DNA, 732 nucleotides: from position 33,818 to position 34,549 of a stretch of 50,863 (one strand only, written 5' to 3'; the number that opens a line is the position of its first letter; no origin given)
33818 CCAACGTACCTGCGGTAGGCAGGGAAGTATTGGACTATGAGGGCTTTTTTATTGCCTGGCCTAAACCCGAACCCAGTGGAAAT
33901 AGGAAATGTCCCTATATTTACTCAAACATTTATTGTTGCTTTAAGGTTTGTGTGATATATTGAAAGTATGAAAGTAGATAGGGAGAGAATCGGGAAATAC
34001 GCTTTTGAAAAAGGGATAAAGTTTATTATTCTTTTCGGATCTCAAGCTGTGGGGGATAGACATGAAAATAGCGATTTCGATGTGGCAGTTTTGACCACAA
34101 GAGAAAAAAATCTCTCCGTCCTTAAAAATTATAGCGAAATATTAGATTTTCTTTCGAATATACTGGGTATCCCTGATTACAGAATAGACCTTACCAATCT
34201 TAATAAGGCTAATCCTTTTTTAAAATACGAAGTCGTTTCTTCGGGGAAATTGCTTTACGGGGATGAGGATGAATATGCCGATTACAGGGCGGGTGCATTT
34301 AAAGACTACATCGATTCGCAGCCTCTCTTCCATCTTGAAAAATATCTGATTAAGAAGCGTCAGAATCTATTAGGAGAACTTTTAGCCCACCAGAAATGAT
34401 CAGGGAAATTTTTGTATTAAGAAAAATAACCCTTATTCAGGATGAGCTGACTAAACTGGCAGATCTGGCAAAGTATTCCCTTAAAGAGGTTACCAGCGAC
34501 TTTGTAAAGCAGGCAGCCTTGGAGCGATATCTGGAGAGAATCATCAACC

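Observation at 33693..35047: Consensus promoter plus ~140-nt structured leader/sRNA with terminator, duplicated as ~190-bp direct repeats bracketing the MNT-HepT cassette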

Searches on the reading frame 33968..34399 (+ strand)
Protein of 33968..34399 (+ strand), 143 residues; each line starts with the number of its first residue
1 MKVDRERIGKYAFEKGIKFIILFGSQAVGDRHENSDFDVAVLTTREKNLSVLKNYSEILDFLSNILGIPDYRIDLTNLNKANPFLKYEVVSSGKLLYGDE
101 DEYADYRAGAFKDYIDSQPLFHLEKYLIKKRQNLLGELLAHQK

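Call 17: find_homologous_proteins(query=window:33968-34399:+, max_evalue=1e-10)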
Query window:33968-34399:+ (143 aa): 67 proteins with E <= 1e-10 among 88 candidates.
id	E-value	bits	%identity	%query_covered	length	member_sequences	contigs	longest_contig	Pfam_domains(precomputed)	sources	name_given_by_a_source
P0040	1.3e-87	309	100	100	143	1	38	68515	PF18765.8,PF01909.30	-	-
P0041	5.0e-87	307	99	100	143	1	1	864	PF18765.8,PF01909.30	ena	-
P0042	2.0e-86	305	99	100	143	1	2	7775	PF18765.8,PF01909.30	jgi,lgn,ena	jgi:predicted nucleotidyltransferase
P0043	6.2e-86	303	99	100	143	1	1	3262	PF18765.8,PF01909.30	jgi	jgi:predicted nucleotidyltransferase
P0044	7.0e-86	303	99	100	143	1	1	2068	PF18765.8,PF01909.30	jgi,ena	-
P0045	7.8e-86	303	99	100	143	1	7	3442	PF18765.8,PF01909.30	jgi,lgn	jgi:predicted nucleotidyltransferase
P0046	8.7e-86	303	99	100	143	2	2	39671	PF18765.8,PF01909.30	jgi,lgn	-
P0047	2.4e-85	301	98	100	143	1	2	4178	PF18765.8,PF01909.30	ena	-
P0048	3.2e-85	301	99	100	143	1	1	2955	PF18765.8,PF01909.30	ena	-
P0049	3.4e-85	301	98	100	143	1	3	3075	PF18765.8,PF01909.30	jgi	jgi:predicted nucleotidyltransferase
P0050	3.5e-85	301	97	100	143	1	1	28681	PF18765.8,PF01909.30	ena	-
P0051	6.5e-85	300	98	100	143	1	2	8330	PF18765.8,PF01909.30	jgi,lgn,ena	-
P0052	6.7e-85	300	98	100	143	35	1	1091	PF18765.8,PF01909.30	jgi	jgi:predicted nucleotidyltransferase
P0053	7.3e-85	300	98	100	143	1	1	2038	PF18765.8,PF01909.30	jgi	jgi:predicted nucleotidyltransferase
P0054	2.2e-84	298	97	100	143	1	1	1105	PF18765.8,PF01909.30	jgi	jgi:predicted nucleotidyltransferase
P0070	1.6e-70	254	82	100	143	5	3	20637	PF18765.8,PF01909.30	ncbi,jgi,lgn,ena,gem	-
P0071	1.8e-69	250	83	100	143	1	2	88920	PF18765.8,PF01909.30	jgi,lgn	jgi:predicted nucleotidyltransferase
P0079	4.9e-57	210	70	100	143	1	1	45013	PF18765.8,PF01909.30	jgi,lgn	jgi:predicted nucleotidyltransferase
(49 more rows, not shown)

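Call 18: find_encoding_contigs(protein=P0070, flank=4000, max_places=4)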
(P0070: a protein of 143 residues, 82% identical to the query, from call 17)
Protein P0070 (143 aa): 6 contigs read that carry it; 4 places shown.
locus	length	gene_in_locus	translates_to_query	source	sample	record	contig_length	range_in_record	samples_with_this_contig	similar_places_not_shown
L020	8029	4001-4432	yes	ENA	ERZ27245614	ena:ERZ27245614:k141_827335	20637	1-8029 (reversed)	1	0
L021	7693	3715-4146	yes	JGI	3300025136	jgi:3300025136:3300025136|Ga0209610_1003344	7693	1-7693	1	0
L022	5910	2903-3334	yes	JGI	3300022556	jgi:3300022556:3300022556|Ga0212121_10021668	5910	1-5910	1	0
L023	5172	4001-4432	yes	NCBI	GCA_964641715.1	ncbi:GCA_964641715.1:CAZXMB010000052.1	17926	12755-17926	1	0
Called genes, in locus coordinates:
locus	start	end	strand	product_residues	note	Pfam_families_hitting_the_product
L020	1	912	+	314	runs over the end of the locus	PF02653:BPD_transp_2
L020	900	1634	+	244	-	PF00005:ABC_tran, PF13304:AAA_21 (faint), PF12399:BCA_ABC_TP_C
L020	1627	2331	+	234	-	PF00005:ABC_tran, PF13304:AAA_21 (faint)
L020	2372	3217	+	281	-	PF05853:BKACE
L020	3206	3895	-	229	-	PF01797:Y1_Tnp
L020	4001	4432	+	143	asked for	PF01909:NTP_transf_2 (weak), PF18765:Polbeta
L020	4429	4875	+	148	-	PF01934:HepT-like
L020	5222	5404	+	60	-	-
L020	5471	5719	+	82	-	PF01402:RHH_1 (weak), PF12651:RHH_3 (weak)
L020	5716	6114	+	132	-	PF01850:PIN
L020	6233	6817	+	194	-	PF00072:Response_reg, PF00196:GerE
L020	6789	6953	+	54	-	-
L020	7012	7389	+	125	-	PF05635:23S_rRNA_IVP, PF22296:bAvd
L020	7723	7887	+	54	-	PF00072:Response_reg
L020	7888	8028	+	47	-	?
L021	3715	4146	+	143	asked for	PF01909:NTP_transf_2 (weak), PF18765:Polbeta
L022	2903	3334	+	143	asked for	PF01909:NTP_transf_2 (weak), PF18765:Polbeta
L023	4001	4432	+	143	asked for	PF01909:NTP_transf_2 (weak), PF18765:Polbeta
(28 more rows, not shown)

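Call 19: find_encoding_contigs(protein=P0071, flank=4000, max_places=4)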
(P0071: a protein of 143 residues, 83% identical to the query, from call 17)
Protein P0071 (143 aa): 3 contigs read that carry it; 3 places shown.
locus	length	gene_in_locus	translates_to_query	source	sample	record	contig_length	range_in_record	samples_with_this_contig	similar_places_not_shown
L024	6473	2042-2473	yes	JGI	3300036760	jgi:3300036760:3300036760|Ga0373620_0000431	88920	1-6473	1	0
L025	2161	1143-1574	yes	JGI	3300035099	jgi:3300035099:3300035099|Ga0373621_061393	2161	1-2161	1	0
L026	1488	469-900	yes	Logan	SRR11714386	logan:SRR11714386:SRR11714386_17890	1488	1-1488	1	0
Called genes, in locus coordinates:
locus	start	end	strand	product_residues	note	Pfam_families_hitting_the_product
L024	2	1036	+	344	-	?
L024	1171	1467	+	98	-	PF04014:MazE_antitoxin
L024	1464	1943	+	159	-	PF01850:PIN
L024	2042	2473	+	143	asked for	PF01909:NTP_transf_2, PF18765:Polbeta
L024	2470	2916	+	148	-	PF01934:HepT-like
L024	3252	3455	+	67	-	-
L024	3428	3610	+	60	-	-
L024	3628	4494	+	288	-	PF00072:Response_reg, PF13487:HD_5, PF01966:HD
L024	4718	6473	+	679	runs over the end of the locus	PF00989:PAS, PF08447:PAS_3 (weak), PF08448:PAS_4, PF13426:PAS_9, PF08448:PAS_4 (weak), PF00512:HisKA, PF02518:HATPase_c, PF00072:Response_reg, +1 more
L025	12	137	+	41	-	-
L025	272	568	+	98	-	PF04014:MazE_antitoxin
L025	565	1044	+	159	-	PF01850:PIN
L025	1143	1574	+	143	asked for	PF01909:NTP_transf_2, PF18765:Polbeta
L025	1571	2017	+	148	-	PF01934:HepT-like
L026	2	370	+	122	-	?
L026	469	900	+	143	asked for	PF01909:NTP_transf_2, PF18765:Polbeta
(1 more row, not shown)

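Call 20: find_encoding_contigs(protein=P0079, flank=4000, max_places=4)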
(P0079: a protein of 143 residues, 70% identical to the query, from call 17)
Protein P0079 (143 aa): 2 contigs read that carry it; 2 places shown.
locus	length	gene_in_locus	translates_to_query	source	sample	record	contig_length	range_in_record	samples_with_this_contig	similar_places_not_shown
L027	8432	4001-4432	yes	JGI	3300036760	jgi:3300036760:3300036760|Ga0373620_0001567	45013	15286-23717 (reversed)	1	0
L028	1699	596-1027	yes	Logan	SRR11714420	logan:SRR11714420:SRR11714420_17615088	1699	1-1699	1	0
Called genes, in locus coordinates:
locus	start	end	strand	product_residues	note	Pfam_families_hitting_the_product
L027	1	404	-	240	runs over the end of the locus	PF02683:DsbD_TM, PF13386:DsbD_2 (weak)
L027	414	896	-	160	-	PF00994:MoCF_biosynth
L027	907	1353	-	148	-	PF03473:MOSC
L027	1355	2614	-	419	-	PF05221:AdoHcyase, PF00670:AdoHcyase_NAD, PF02826:2-Hacid_dh_C (weak), PF07991:KARI_N (faint)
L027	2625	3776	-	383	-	PF00438:S-AdoMet_synt_N, PF02772:S-AdoMet_synt_M, PF02773:S-AdoMet_synt_C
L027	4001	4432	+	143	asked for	PF01909:NTP_transf_2, PF18765:Polbeta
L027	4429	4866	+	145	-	PF01934:HepT-like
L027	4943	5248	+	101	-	PF01966:HD (weak), PF13487:HD_5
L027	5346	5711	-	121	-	PF07238:PilZ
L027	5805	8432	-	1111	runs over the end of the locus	PF25596:CPSase_L_D1, PF02786:CPSase_L_D2, PF02787:CPSase_L_D3, PF25596:CPSase_L_D1, PF02222:ATP-grasp, PF02786:CPSase_L_D2, PF07478:Dala_Dala_lig_C (weak), PF02142:MGS, +4 more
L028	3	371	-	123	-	?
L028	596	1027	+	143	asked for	PF01909:NTP_transf_2, PF18765:Polbeta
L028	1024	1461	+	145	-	PF01934:HepT-like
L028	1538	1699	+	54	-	?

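Call 28: find_encoding_contigs(protein=P0050, flank=3000, max_places=3)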
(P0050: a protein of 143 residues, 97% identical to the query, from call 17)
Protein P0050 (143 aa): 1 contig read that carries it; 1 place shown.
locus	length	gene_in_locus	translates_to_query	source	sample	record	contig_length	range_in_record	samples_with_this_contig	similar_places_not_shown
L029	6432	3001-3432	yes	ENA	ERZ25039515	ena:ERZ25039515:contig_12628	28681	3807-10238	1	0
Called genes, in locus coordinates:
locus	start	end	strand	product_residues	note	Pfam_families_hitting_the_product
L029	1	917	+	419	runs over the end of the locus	PF02812:ELFV_dehydrog_N, PF00208:ELFV_dehydrog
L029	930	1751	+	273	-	PF05853:BKACE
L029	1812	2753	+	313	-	PF01797:Y1_Tnp, PF08299:Bac_DnaA_C (faint)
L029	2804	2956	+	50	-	-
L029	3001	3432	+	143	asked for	PF01909:NTP_transf_2, PF18765:Polbeta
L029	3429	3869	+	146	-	PF01934:HepT-like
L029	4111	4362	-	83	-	-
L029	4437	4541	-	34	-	-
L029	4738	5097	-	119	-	PF18480:DUF5615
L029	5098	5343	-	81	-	PF04255:DUF433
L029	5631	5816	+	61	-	PF12728:HTH_17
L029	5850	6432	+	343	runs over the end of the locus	PF00072:Response_reg, PF13487:HD_5, PF01966:HD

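Call 29: find_encoding_contigs(protein=P0046, flank=3000, max_places=3)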
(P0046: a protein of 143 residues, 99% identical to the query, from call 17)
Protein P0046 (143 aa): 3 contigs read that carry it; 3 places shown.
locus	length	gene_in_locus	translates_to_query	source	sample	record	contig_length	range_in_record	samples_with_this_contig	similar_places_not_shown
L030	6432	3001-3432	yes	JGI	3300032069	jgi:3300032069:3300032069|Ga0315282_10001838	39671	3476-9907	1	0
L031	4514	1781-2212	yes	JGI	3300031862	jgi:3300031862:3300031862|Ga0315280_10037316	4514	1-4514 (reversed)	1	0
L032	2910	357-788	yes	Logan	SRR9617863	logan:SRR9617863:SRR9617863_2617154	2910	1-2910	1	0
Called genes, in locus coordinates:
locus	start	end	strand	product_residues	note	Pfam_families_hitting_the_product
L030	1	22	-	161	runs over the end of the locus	PF13801:Metal_resist, PF07813:LTXXQ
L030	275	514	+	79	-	-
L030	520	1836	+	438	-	PF02812:ELFV_dehydrog_N, PF00208:ELFV_dehydrog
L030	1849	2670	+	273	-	PF05853:BKACE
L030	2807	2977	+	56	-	-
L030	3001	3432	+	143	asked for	PF01909:NTP_transf_2, PF18765:Polbeta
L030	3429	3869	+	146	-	PF01934:HepT-like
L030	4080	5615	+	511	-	PF02743:dCache_1, PF22588:dCache_1_like, PF00672:HAMP, PF00989:PAS (weak), PF08448:PAS_4, PF13426:PAS_9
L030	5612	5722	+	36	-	-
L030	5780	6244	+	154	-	PF00072:Response_reg, PF00196:GerE, PF08281:Sigma70_r4_2 (weak)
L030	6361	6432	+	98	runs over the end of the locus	PF21956:DUF6922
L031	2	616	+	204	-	PF00208:ELFV_dehydrog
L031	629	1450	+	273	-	PF05853:BKACE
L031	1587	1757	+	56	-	-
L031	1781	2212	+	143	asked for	PF01909:NTP_transf_2, PF18765:Polbeta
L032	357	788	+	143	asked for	PF01909:NTP_transf_2, PF18765:Polbeta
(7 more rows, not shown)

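Call 72: search_protein_families(library=pfam, alignment_id=A3, max_evalue=0.001)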
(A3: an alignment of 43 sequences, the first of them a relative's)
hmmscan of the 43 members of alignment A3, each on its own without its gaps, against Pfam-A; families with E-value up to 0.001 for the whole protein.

A. member 1, L030:3001-3429:+ (143 aa): 2 families
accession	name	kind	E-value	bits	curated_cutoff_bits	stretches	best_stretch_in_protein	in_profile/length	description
PF18765.7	Polbeta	-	2.2e-19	69.8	26.9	1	10-100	5-91/93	Polymerase beta, Nucleotidyltransferase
PF01909.29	NTP_transf_2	-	5.5e-09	36.7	21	1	16-92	13-89/93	Nucleotidyltransferase domain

B. families by the number of members that match (of 43 scanned): 32 families (the first 25 are shown)
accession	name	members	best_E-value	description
PF00989.32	PAS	24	4.6e-69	PAS fold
PF13188.13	PAS_8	24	3.1e-35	PAS domain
PF13426.13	PAS_9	23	5.1e-61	PAS domain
PF08447.18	PAS_3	22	5.9e-58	PAS fold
PF08448.16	PAS_4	20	5.1e-70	PAS fold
PF12860.13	PAS_7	8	1.9e-11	PAS fold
PF14598.12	PAS_11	5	3.5e-07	PAS domain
PF11845.13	Tll0287-like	3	5.5e-39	Tll0287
PF13596.12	PAS_10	3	1.1e-20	PAS domain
PF02743.24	dCache_1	3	7.6e-14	Cache domain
PF24820.1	Diguanyl_cycl_sensor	3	2.5e-08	Diguanylate cyclase-like sensor domain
PF13173.12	AAA_14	2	1.8e-22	AAA domain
PF00672.30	HAMP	2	7.9e-12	HAMP domain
PF13401.12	AAA_22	2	4.3e-07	AAA domain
PF08670.17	MEKHLA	2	8.9e-05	MEKHLA domain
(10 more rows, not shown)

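Call 86: search_protein_families(library=ncbifam, proteins=[L029:1812-2753:+, L020:3206-3895:-, window:33968-34399:+], max_evalue=0.001)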
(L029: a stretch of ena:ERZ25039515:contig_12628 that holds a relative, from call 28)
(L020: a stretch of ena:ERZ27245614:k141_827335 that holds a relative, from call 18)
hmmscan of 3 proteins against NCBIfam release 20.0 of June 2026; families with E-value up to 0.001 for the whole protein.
L029:1812-2753:+ (313 aa): 2 families
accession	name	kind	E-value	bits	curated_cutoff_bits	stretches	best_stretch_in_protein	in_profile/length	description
NF047646.1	REP_Tyr_transpos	equivalog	1.5e-21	76.8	80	1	6-139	4-146/146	REP-associated tyrosine transposase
TIGR00362.1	DnaA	equivalog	2.8e-07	30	343.9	1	250-309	376-435/437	chromosomal replication initiator protein DnaA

L020:3206-3895:- (229 aa): 2 families
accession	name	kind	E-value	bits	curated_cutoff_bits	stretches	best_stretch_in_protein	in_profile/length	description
NF047646.1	REP_Tyr_transpos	equivalog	1.2e-22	80.4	80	1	10-141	8-146/146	REP-associated tyrosine transposase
NF033573.1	transpos_IS200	equivalog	0.00091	19.5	55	0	3-101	2-104/126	IS200/IS605 family transposase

window:33968-34399:+ (143 aa): 1 family
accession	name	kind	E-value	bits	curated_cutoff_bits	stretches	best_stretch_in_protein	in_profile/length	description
NF047752.1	MntA_antitoxin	equivalog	1.4e-23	82.8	60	1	16-119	6-104/106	type VII toxin-antitoxin system MntA family adenylyltransferase antitoxin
